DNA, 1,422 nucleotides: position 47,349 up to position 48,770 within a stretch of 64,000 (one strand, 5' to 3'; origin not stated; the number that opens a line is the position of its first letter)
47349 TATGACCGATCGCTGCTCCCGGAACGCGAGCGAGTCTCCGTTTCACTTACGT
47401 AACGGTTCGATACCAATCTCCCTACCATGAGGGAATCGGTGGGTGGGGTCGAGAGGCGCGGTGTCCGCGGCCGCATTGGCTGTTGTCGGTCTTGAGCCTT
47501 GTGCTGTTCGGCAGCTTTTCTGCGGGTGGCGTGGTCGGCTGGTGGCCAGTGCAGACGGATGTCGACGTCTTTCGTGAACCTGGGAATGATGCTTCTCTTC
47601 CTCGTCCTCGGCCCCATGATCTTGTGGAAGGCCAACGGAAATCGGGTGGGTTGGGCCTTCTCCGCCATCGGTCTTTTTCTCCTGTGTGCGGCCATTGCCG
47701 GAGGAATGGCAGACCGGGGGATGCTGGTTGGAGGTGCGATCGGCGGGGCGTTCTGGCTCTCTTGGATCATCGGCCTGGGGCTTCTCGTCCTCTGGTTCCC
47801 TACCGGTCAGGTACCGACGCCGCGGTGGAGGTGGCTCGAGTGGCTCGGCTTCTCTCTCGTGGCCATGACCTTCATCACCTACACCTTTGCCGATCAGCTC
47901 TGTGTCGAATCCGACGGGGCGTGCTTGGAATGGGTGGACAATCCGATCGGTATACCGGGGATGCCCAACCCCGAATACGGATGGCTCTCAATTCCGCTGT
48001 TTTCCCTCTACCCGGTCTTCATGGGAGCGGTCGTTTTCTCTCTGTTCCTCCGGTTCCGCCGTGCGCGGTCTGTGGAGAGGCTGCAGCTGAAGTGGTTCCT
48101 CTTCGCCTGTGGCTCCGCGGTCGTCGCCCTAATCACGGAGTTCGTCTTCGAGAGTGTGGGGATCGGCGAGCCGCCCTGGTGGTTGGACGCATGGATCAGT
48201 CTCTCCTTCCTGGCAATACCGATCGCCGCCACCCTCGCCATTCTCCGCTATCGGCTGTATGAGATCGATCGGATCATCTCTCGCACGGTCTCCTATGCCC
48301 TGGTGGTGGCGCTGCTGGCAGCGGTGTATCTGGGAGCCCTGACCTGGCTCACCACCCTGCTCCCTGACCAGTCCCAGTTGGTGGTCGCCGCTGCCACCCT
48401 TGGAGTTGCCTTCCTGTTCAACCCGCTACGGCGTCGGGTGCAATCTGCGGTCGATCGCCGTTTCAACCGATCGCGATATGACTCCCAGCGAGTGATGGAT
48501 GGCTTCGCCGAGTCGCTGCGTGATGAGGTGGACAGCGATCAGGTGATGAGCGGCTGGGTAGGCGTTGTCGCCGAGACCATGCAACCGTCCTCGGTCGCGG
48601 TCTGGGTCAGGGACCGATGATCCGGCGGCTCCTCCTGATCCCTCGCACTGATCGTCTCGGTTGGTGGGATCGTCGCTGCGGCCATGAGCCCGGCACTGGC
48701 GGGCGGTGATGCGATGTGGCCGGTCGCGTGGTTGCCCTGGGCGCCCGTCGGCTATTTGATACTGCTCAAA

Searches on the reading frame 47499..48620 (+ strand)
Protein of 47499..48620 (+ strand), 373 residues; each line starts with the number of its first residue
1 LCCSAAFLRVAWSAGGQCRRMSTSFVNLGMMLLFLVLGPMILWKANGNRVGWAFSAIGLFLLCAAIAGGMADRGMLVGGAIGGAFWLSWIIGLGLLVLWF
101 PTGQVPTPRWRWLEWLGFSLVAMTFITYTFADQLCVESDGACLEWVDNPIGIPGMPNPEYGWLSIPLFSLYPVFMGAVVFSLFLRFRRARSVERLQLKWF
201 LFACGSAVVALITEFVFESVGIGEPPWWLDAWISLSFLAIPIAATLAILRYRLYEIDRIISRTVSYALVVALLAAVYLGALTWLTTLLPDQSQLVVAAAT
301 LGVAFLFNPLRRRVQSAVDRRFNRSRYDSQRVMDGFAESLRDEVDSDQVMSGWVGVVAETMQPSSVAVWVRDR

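Call 3: search_protein_families(library=pfam, proteins=[window:47499-48620:+], max_evalue=1)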
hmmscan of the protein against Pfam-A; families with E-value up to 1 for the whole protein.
window:47499-48620:+ (373 aa): 0 families

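Call 63: search_protein_families(library=ncbifam, proteins=[window:47559-48620:+], max_evalue=0.01)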
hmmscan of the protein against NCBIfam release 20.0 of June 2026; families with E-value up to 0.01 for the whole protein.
window:47559-48620:+ (353 aa): 0 families

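Call 64: search_protein_families(library=ncbifam, proteins=[window:47559-48620:+], max_evalue=10)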
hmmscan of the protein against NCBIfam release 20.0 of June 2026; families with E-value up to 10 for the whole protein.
window:47559-48620:+ (353 aa): 1 family
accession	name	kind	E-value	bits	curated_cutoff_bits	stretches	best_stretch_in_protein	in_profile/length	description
NF007892.0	PRK10595.1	equivalog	0.14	11.9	162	1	235-310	91-166/169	cell division inhibitor SulA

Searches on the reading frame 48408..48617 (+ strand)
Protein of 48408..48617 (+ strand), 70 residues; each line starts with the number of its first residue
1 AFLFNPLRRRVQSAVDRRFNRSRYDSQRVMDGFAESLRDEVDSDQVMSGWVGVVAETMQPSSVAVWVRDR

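Call 24: search_protein_representatives(protein=window:48408-48617:+)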
Query: 70 residues. Proteins with E-value up to 0.001 (for the whole library): 9172; up to 1e-10: 3928; up to 1e-30: 0. The best 150 are listed.
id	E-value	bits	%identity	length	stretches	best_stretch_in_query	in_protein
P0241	7.9e-29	114.5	51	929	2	2-68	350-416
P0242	1.7e-27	110.4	76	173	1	3-68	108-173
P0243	4.0e-26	106.0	76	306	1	1-70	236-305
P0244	5.9e-26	105.5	72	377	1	2-69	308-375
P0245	9.2e-26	104.9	72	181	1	1-69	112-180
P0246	3.5e-25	103.0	73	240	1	1-70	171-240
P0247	6.9e-25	102.1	75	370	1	1-69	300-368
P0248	7.5e-25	102.0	72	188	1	1-69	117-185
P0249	1.0e-24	101.6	72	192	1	1-68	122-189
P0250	2.0e-24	100.7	72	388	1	1-68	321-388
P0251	2.2e-24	100.6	72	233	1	1-68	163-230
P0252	4.5e-24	99.5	71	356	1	1-69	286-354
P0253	4.9e-24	99.4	71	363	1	2-69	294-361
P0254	5.7e-24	99.2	71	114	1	1-68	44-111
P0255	6.1e-24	99.1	72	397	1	1-68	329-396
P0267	1.0e-22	95.3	64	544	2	1-44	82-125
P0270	1.4e-22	94.8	42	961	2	1-67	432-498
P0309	1.0e-20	89.0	40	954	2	2-68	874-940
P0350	6.3e-19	83.3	57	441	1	2-69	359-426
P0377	9.7e-18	79.6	56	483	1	1-68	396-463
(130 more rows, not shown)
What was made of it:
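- The tail family is very large, with 9172 clusters at E <= 0.001 (call 24).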

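Call 57: search_protein_families(library=pfam, proteins=[P0241, P0270, P0309, P0267, P0377, P0350], max_evalue=0.01)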
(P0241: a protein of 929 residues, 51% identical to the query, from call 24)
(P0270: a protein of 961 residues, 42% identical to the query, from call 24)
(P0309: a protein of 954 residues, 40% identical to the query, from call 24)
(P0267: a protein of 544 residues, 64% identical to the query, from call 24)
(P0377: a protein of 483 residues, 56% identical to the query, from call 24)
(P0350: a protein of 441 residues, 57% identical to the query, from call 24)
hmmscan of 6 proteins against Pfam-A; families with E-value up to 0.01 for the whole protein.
P0241 (929 aa): 0 families

P0270 (961 aa): 0 families

P0309 (954 aa): 3 families
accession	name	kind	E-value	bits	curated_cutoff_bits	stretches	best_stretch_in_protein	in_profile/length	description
PF13180.12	PDZ_2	-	4.5e-07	30.5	27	1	44-100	15-70/80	PDZ domain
PF17820.7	PDZ_6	-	0.00052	20.2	27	1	50-98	6-53/54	PDZ domain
PF00595.29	PDZ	-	0.0015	19.3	23.2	1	42-77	26-60/81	PDZ domain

P0267 (544 aa): 0 families

P0377 (483 aa): 0 families

P0350 (441 aa): 0 families
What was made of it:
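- Tried and rejected: The top 150 tail-family representatives all carry the tail at the C-terminus, except P-P fusions and one PDZ-P protein (calls 24, 57).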
